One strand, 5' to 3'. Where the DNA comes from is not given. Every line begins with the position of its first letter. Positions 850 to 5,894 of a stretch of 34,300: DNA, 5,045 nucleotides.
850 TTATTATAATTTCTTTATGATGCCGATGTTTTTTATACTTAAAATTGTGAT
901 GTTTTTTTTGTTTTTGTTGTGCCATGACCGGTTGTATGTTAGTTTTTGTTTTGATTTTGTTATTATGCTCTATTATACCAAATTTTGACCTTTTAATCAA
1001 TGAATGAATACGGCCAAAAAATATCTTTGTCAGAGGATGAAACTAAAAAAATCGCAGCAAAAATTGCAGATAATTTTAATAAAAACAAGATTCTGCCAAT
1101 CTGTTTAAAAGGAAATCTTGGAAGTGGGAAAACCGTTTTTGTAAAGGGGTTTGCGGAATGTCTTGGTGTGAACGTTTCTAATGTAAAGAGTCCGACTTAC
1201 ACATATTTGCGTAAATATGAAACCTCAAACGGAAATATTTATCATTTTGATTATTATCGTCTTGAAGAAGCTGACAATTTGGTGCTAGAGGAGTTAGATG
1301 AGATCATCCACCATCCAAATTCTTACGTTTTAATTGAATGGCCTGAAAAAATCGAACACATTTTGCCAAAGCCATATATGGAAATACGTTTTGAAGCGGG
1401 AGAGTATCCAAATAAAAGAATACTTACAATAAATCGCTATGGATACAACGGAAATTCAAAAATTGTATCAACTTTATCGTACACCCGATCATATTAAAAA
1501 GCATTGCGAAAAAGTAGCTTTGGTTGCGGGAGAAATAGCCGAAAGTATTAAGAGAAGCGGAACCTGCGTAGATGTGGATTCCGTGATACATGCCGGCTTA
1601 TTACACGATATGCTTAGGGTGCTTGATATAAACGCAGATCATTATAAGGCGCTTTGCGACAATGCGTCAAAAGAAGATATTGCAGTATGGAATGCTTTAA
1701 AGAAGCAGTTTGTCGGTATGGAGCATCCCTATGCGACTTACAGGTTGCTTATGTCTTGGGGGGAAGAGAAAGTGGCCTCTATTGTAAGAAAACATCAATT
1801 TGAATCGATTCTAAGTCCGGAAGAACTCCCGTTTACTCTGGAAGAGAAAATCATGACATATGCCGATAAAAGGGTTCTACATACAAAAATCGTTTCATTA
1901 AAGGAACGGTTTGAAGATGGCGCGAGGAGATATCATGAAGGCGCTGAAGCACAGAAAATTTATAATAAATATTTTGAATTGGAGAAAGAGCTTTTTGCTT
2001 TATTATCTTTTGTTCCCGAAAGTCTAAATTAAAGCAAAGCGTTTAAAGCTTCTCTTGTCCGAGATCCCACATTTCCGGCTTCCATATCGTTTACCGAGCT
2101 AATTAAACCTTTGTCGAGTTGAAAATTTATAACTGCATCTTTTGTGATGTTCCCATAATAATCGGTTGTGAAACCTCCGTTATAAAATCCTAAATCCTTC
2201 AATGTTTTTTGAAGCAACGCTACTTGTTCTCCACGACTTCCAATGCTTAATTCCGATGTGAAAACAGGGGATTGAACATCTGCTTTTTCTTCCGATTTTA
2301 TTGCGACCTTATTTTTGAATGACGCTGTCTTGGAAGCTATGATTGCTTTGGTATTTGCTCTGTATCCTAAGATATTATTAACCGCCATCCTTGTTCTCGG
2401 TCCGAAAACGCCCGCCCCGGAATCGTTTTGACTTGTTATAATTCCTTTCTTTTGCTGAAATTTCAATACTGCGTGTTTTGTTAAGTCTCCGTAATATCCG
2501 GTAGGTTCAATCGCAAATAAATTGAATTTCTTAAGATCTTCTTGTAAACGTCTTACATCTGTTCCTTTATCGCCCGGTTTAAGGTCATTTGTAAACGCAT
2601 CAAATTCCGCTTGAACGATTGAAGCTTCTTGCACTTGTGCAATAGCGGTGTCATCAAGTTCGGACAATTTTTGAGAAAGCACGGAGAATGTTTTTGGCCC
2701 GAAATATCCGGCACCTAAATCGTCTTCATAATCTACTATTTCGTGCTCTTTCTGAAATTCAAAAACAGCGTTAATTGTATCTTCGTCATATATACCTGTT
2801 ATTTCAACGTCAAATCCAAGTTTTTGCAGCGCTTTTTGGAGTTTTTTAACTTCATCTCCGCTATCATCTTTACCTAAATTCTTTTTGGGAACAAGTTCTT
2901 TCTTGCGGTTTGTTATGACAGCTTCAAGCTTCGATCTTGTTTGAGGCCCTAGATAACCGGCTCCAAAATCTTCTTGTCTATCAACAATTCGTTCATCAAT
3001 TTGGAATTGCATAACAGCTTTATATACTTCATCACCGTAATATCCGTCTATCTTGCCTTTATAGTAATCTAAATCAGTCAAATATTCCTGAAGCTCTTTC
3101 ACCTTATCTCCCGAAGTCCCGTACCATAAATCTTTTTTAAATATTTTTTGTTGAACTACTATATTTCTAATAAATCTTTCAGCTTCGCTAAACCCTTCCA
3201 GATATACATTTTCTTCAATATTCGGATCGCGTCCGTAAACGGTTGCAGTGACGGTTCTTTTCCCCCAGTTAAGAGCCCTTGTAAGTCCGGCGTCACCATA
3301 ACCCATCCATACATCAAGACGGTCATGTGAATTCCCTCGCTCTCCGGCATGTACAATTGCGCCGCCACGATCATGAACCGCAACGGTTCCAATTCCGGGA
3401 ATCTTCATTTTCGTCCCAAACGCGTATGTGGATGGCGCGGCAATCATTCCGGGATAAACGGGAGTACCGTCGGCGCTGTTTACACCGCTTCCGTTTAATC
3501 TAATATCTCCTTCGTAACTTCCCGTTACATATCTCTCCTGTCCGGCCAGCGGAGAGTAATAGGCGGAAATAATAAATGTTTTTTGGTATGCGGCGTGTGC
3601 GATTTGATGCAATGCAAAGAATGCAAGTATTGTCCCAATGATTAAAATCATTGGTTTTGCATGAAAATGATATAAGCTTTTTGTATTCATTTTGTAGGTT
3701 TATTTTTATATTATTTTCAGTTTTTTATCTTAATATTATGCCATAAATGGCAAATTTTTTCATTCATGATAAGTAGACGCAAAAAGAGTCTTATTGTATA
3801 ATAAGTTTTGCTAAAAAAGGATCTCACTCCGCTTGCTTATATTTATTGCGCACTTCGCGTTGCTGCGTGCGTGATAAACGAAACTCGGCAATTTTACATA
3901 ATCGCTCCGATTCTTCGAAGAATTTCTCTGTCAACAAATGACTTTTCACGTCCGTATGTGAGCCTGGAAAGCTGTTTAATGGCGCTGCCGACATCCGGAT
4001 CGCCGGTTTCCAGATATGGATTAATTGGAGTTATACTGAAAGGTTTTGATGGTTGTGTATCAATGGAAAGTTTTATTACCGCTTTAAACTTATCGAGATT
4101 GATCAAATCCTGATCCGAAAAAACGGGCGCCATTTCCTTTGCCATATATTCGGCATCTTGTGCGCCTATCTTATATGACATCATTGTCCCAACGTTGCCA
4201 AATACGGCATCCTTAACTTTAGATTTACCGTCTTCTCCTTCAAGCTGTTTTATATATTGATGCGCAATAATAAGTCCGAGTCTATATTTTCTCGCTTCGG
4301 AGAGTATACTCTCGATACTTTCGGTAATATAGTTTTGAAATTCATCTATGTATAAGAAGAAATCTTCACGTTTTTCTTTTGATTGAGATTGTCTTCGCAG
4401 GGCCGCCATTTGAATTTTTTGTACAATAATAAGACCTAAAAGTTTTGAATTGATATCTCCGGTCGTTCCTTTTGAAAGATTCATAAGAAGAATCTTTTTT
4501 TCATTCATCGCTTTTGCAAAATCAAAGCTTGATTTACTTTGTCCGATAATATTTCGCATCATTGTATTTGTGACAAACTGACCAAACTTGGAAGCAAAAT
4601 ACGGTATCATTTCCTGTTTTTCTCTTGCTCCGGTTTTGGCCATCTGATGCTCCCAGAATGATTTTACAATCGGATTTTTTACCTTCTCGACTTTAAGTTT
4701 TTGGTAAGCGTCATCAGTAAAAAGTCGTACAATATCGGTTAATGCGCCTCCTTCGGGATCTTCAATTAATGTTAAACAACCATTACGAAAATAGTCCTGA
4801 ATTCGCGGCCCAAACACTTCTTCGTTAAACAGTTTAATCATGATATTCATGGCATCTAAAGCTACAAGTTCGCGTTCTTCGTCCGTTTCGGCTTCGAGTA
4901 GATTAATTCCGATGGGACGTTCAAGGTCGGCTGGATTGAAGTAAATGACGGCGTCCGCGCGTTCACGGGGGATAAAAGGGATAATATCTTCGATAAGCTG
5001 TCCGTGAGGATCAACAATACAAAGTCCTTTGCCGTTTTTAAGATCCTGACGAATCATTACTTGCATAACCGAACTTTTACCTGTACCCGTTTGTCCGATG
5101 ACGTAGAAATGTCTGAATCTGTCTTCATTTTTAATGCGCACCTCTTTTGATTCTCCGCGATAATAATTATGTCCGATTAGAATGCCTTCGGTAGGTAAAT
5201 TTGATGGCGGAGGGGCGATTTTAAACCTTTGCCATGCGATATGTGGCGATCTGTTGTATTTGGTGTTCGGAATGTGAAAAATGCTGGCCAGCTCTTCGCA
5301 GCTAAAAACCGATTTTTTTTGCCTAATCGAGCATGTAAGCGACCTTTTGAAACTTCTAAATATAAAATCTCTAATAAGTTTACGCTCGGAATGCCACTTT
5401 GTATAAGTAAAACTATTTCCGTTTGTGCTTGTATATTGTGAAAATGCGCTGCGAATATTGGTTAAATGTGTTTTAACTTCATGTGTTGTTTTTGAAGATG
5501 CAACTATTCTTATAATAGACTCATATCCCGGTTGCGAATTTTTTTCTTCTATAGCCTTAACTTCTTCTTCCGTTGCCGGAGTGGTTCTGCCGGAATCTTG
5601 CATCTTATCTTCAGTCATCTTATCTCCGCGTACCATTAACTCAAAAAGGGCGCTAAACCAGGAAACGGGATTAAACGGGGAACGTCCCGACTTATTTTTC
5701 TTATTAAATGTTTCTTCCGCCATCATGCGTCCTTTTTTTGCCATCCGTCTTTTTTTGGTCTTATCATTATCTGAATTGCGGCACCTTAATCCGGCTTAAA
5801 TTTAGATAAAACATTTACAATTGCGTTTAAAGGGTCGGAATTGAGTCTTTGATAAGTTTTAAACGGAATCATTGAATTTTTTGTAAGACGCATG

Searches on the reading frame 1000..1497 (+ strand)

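Call 9: search_protein_families(library=pfam, proteins=[window:1000-1497:+])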
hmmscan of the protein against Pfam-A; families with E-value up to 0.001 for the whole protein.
window:1000-1497:+ (165 aa): 1 family
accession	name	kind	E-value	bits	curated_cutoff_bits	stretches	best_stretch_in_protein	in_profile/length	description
PF02367.23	TsaE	-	9.1e-35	119.8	26.6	1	11-135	3-122/128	Threonylcarbamoyl adenosine biosynthesis protein TsaE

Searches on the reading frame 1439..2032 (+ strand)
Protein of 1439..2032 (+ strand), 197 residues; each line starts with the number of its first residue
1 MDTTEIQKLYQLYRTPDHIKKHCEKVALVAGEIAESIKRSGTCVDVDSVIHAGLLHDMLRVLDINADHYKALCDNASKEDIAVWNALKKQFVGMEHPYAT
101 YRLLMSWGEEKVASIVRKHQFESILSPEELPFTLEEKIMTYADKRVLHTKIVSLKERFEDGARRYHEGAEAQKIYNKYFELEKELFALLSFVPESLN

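Call 9: search_protein_families(library=pfam, proteins=[window:1439-2032:+])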
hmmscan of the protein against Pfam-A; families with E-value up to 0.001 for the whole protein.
window:1439-2032:+ (197 aa): 2 families
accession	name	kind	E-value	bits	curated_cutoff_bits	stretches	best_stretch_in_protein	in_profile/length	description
PF01966.28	HD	-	2.4e-09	37.9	22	1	21-144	3-112/116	HD domain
PF08668.18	HDOD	-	7.8e-08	32.5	22.9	1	19-108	95-181/196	HDOD domain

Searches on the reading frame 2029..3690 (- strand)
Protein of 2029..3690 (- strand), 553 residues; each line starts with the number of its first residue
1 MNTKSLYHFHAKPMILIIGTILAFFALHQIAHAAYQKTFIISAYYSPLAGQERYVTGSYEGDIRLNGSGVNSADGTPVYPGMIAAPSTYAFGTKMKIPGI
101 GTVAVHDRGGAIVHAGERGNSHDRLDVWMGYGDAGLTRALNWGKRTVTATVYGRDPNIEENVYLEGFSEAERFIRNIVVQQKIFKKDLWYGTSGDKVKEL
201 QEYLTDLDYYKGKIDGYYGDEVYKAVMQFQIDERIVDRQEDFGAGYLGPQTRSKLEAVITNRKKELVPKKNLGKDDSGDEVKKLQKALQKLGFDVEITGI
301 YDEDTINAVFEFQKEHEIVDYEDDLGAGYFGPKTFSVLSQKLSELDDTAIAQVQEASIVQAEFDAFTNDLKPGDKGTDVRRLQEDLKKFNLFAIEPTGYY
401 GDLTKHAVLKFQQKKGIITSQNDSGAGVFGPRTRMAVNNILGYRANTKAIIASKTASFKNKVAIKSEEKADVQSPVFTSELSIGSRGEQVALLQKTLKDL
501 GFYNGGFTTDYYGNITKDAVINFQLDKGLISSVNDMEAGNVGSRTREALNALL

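Call 9: search_protein_families(library=pfam, proteins=[window:2029-3690:-])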
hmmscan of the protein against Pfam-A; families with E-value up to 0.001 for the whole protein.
window:2029-3690:- (553 aa): 3 families
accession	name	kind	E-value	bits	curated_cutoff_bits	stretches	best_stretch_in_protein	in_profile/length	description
PF01471.23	PG_binding_1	-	1.5e-43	147.2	23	4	193-234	1-42/57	Putative peptidoglycan binding domain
PF08823.16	PG_binding_2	-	1.9e-09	38.1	21.1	0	277-313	14-51/74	Putative peptidoglycan binding domain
PF09374.15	PG_binding_3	-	1.5e-08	35.1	24.6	0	281-310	3-32/76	Predicted Peptidoglycan domain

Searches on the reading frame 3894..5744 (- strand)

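Call 9: search_protein_families(library=pfam, proteins=[window:3894-5744:-])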
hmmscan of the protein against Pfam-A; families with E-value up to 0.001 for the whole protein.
window:3894-5744:- (616 aa): 5 families
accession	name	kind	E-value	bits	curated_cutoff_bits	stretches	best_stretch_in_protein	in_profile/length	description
PF02534.20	T4SS-DNA_transf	-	8.3e-15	55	20.1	1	195-537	33-381/468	Type IV secretory system Conjugative DNA transfer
PF10412.15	TrwB_AAD_bind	-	7.2e-13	48.6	20.5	1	207-550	12-331/387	Type IV secretion-system coupling protein DNA-binding domain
PF01935.23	DUF87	-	7.6e-09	36.4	23.2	1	202-249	14-63/220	Helicase HerA, central domain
PF12696.13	TraG-D_C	-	2.4e-05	24.7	22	1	464-535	4-76/126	TraM recognition site of TraD and TraG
PF04851.21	ResIII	-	0.00058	20.3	22.5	0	206-239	19-52/164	Type III restriction enzyme, res subunit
